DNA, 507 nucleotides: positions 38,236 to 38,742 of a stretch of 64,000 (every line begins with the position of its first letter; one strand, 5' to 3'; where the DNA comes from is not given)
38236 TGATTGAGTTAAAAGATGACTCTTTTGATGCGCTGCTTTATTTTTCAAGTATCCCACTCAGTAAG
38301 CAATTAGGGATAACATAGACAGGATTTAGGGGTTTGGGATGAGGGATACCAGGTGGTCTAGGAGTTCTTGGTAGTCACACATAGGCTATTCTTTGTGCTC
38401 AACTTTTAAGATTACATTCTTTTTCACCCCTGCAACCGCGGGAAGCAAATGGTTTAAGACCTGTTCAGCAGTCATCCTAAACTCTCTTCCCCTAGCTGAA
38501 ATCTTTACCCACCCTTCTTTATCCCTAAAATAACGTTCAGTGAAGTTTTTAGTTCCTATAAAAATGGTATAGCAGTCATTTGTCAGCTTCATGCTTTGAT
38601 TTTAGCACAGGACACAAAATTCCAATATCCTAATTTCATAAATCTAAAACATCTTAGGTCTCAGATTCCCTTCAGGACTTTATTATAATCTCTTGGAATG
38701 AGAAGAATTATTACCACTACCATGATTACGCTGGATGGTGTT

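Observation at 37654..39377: Cassette-like organisation next to tRNA-Asn: two unrelated small genes share the same 24-nt 5' motif and the same 34-nt 3' motif.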

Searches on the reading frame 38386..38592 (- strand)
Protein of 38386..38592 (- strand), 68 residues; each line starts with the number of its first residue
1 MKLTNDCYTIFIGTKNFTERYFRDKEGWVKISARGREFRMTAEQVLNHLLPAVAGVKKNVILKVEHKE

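Call 9: search_protein_families(library=pfam, proteins=[window:38386-38592:-], max_evalue=0.01)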
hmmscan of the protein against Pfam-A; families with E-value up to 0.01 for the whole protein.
window:38386-38592:- (68 aa): 0 families

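Call 10: search_protein_families(library=ncbifam, proteins=[window:38386-38592:-], max_evalue=0.01)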
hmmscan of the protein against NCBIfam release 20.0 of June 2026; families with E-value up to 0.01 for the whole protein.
window:38386-38592:- (68 aa): 0 families

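Call 35: search_protein_representatives(protein=window:38389-38592:-)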
Query: 68 residues. Proteins with E-value up to 0.001 (for the whole library): 205; up to 1e-10: 107; up to 1e-30: 1. The best 150 are listed.
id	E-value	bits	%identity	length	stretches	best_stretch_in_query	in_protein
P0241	8.1e-31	120.7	81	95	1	1-68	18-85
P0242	7.2e-30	117.8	45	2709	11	18-54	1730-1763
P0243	1.7e-29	116.6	78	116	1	1-68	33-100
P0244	3.2e-29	115.7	76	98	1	1-67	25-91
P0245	3.3e-29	115.7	79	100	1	1-67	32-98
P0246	4.8e-29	115.2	78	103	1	1-67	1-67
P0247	8.8e-29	114.3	78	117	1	1-67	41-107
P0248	3.8e-28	112.3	76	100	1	1-67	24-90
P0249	7.3e-28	111.4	76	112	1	2-68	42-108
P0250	8.5e-28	111.2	78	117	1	1-68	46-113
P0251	1.7e-27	110.3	76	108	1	1-67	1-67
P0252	1.9e-27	110.1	75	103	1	1-68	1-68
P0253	3.8e-27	109.2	74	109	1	1-68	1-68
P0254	4.5e-27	109.0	72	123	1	1-68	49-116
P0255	4.9e-27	108.8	75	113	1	1-67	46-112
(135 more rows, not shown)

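Call 37: find_homologous_proteins(query=window:38389-38592:-, max_evalue=0.00001)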
Query window:38389-38592:- (68 aa): 2175 proteins with E <= 0.00001 among 2177 candidates; the best 120 are listed.
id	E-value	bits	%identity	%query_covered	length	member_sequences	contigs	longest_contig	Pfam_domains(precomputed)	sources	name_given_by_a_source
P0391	1.7e-38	147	100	100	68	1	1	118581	-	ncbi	ncbi:MAG: hypothetical protein ACM3IJ_02245 [Candidatus Levyibacteriota bacterium]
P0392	3.7e-34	133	90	100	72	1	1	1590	-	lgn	-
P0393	6.8e-33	129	84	100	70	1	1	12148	-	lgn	-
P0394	9.4e-33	128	87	100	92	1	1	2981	-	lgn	-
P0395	1.2e-32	128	87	100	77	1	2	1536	-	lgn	-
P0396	1.7e-32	128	87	100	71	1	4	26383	-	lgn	-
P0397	1.9e-32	128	85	100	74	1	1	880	-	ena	-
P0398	3.1e-32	127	85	100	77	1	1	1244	-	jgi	jgi:hypothetical protein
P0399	5.6e-32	126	85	100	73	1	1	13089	-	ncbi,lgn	-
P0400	6.4e-32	126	84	100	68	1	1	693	-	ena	-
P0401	6.5e-32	126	84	100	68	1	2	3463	-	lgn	-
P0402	6.5e-32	126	84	100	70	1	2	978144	-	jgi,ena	-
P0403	7.7e-32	126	79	100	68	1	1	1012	-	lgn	-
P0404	7.8e-32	126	85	100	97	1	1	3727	-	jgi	jgi:hypothetical protein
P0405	9.4e-32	125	84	100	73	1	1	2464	-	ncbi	-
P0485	2.4e-30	121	84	100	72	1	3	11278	-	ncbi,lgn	ncbi:MAG TPA: hypothetical protein VF820_06795 [Patescibacteria group bacterium]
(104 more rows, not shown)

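Call 38: find_encoding_contigs(protein=P0396, flank=4000, max_places=4)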
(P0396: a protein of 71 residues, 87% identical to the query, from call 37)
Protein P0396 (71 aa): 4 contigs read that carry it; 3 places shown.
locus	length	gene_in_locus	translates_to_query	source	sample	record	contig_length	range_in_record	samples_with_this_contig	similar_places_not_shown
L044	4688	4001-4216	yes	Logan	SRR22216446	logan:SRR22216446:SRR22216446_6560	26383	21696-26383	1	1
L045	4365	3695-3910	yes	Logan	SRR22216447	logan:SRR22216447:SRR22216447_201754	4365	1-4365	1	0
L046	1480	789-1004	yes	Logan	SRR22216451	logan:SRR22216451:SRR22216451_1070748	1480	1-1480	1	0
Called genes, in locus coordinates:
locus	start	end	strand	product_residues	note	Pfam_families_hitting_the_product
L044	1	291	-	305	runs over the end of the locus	PF04467:DUF483 (faint)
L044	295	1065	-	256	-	PF00248:Aldo_ket_red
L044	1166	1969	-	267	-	-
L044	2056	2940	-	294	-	PF00174:Oxidored_molyb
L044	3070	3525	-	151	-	PF00581:Rhodanese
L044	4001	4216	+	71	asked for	-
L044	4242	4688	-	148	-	?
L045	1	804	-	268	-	?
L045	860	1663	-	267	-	-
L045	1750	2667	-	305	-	PF00174:Oxidored_molyb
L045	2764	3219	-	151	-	PF00581:Rhodanese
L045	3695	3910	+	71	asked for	-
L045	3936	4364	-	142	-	?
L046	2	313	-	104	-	?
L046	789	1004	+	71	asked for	-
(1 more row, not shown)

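Call 39: find_encoding_contigs(protein=P0402, flank=4000, max_places=3)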
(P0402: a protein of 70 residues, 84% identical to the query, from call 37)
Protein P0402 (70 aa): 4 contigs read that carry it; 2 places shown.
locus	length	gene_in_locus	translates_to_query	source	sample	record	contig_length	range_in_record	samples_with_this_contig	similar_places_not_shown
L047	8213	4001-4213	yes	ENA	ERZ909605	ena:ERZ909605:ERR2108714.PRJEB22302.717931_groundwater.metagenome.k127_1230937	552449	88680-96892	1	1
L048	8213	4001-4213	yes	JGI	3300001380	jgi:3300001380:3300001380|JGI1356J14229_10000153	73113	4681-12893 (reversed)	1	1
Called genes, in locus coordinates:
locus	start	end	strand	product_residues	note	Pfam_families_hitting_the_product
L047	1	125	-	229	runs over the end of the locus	PF13185:GAF_2, PF01590:GAF, PF13492:GAF_3, PF03861:ANTAR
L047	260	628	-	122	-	-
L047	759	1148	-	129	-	-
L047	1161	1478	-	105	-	-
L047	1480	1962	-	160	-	-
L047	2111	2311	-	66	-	PF00313:CSD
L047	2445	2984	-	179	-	-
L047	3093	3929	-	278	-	-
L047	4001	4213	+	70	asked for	-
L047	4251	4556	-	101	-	-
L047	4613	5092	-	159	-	PF08818:DUF1801 (weak)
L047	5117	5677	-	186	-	-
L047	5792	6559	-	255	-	PF01551:Peptidase_M23 (faint)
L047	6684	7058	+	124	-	PF07366:SnoaL, PF12680:SnoaL_2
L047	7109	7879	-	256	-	PF02517:Rce1-like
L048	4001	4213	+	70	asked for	-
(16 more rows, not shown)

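Call 40: find_encoding_contigs(protein=P0485, flank=4000, max_places=3)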
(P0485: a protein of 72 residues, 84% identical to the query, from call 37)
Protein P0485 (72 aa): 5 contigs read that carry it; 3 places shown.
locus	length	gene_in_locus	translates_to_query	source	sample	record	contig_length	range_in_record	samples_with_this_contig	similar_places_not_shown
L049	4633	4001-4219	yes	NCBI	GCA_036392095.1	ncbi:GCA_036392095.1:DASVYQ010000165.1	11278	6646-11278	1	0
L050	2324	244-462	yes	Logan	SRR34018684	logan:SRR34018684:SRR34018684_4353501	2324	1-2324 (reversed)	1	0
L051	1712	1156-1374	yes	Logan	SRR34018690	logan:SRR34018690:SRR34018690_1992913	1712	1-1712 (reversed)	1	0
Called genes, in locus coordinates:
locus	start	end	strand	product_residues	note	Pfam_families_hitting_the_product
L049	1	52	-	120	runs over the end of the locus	-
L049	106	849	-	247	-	PF00535:Glycos_transf_2, PF10111:Glyco_tranf_2_2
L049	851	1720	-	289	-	PF01073:3Beta_HSD (faint), PF01370:Epimerase, PF04321:RmlD_sub_bind, PF16363:GDP_Man_Dehyd, PF07993:NAD_binding_4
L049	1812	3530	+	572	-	-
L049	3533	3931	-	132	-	PF00903:Glyoxalase, PF22677:Ble-like_N (weak), PF18029:Glyoxalase_6 (weak)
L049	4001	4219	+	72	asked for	-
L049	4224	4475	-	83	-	-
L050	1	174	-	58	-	?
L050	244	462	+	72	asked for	-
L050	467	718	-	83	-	-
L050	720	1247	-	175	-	PF08922:DUF1905, PF13376:OmdA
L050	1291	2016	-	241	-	PF03703:bPH_2 (weak)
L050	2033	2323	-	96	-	?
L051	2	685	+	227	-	?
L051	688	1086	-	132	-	PF00903:Glyoxalase, PF22677:Ble-like_N (weak), PF18029:Glyoxalase_6 (weak)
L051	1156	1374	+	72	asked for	-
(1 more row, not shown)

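Call 46: search_solved_structures(query=A1, max_evalue=10)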
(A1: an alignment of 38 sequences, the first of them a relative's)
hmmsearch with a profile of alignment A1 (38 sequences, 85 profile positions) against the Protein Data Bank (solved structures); distinct sequences matched with E-value up to 10: 4.
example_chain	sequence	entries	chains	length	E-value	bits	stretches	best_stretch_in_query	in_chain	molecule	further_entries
2h8c_A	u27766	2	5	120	0.056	16.5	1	7-76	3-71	Crossover junction endodeoxyribonuclease rusA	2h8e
1q8r_A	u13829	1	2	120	0.069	16.2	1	7-75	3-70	Crossover junction endodeoxyribonuclease rusA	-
1wij_A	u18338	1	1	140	1.2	12.3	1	45-62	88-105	ETHYLENE-INSENSITIVE3-like 3 protein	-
4hgv_A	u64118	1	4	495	1.4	12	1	40-75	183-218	Fumarate hydratase class II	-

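Call 52: predict_structure(alignment_id=A1)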
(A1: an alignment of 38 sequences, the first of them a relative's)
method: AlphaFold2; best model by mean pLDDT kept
length: 68 residues; sequences in the alignment: 38
mean_pLDDT: 92.9   pTM: 0.79
mean pLDDT of the five models: 92.9, 92.8, 92.6, 91.9, 90.4
residues with pLDDT >= 90: 57; 70-90: 10; 50-70: 1; < 50: 0
segments of 3 or more residues with pLDDT < 50: none
pLDDT, mean of each block of 10 residues (from residue 1): 89 92 96 96 96 90 91
secondary structure, 60 per line:
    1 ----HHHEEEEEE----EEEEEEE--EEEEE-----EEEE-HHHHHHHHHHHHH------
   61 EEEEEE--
elements in order: E8-13 E18-24 E27-31 E37-40 H42-54 E61-66

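Call 56: fold_search(model_id=the predicted structure, library=pdb)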
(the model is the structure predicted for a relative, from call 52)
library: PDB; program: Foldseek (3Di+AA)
matches with E <= 10: 636; with E <= 0.001: 0
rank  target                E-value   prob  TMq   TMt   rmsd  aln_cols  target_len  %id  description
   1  4qbb_C                3.4e-01  0.69  0.42  0.22   5.7        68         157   15  Structure of the foot-and-mouth disease virus leader proteinase in complex with inhibitor (N~2~-[(3S)-4-({(2R)-1-[(4-C (released 2014-11-05)
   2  8pz3_A                5.2e-01  0.93  0.65  0.18   3.1        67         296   15  TssM - A USP-like DUB from B. pseudomallei (193-430) (released 2023-12-13)
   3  8cm1                  6.2e-01  0.15  0.28  0.14   6.7        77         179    9  Lol B - Localization of lipoprotein B from Vibrio cholera (released 2023-06-21)
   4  3g75_A                6.2e-01  0.08  0.24  0.11  14.0        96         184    8  Crystal structure of Staphylococcus aureus Gyrase B co-complexed with 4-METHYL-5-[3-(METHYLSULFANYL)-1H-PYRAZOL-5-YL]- (released 2010-02-09)
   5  8ssi_C                7.0e-01  0.90  0.65  0.20   3.0        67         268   15  Structure of Burkholderia pseudomallei deubiquitinase TssM in complex with ubiquitin (released 2024-06-05)
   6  9ow2_A                7.4e-01  0.35  0.40  0.16   6.6        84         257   15  Crystal Structure of the Surface Protein (CD630_07380) from Clostridium difficile Strain 630 (released 2025-06-18)
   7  1yzb_MODEL_1_A        7.9e-01  0.60  0.54  0.26   5.3        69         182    7  Solution structure of the Josephin domain of Ataxin-3 (released 2005-07-05)
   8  8qym_D                7.9e-01  0.11  0.26  0.12   6.1        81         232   11  Human 20S proteasome assembly intermediate structure 3 (released 2024-02-21)
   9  1qol_A                8.4e-01  0.51  0.38  0.18   4.2        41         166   20  STRUCTURE OF THE FMDV LEADER PROTEASE (released 2000-11-10)
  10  8vst_A                8.4e-01  0.06  0.19  0.08  12.2        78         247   10  Rns mutant H20A/R75A (released 2025-07-23)
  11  6hv6                  9.4e-01  0.75  0.53  0.15   4.6        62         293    8  Crystal structure of PatoxP, a cysteine protease-like domain of Photorhabdus asymbiotica toxin PaTox (released 2018-12-05)
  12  8adc_B                9.4e-01  0.60  0.49  0.20   4.5        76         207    6  Viral tegument-like DUBs (released 2023-02-15)
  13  8ssi_A                1.0e+00  0.75  0.61  0.18   3.3        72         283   10  Structure of Burkholderia pseudomallei deubiquitinase TssM in complex with ubiquitin (released 2024-06-05)
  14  6e49_C                1.0e+00  0.28  0.36  0.12   6.8        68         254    4  Pif1 peptide bound to PCNA trimer (released 2018-08-22)
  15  5ctw_B                1.0e+00  0.07  0.25  0.11  13.8        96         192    8  Crystal structure of the ATP binding domain of S. aureus GyrB complexed with a fragment (released 2016-02-03)
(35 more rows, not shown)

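Call 59: find_encoding_contigs(protein=P0392, flank=3000, max_places=4)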
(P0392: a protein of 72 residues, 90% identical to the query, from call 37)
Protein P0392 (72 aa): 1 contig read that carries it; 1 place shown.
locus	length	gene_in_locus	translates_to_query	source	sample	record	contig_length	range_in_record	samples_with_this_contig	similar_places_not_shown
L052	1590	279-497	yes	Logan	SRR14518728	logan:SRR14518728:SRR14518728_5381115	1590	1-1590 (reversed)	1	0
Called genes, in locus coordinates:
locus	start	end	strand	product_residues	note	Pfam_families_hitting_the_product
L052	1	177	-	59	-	?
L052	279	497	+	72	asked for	-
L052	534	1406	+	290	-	PF00892:EamA, PF03151:TPT (weak)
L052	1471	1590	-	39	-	?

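Call 66: search_protein_families(library=pfam, proteins=[window:38389-38592:-], max_evalue=5)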
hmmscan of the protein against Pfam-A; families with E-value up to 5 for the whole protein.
window:38389-38592:- (68 aa): 0 families

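Call 68: search_solved_structures(query=A1, max_evalue=0.1, show_alignments=1)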
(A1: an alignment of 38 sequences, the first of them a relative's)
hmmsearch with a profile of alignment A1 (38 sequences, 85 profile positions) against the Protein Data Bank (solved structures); distinct sequences matched with E-value up to 0.1: 2.
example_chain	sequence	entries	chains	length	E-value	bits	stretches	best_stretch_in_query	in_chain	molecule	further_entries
2h8c_A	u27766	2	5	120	0.056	16.5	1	7-76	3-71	Crossover junction endodeoxyribonuclease rusA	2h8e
1q8r_A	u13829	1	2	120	0.069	16.2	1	7-75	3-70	Crossover junction endodeoxyribonuclease rusA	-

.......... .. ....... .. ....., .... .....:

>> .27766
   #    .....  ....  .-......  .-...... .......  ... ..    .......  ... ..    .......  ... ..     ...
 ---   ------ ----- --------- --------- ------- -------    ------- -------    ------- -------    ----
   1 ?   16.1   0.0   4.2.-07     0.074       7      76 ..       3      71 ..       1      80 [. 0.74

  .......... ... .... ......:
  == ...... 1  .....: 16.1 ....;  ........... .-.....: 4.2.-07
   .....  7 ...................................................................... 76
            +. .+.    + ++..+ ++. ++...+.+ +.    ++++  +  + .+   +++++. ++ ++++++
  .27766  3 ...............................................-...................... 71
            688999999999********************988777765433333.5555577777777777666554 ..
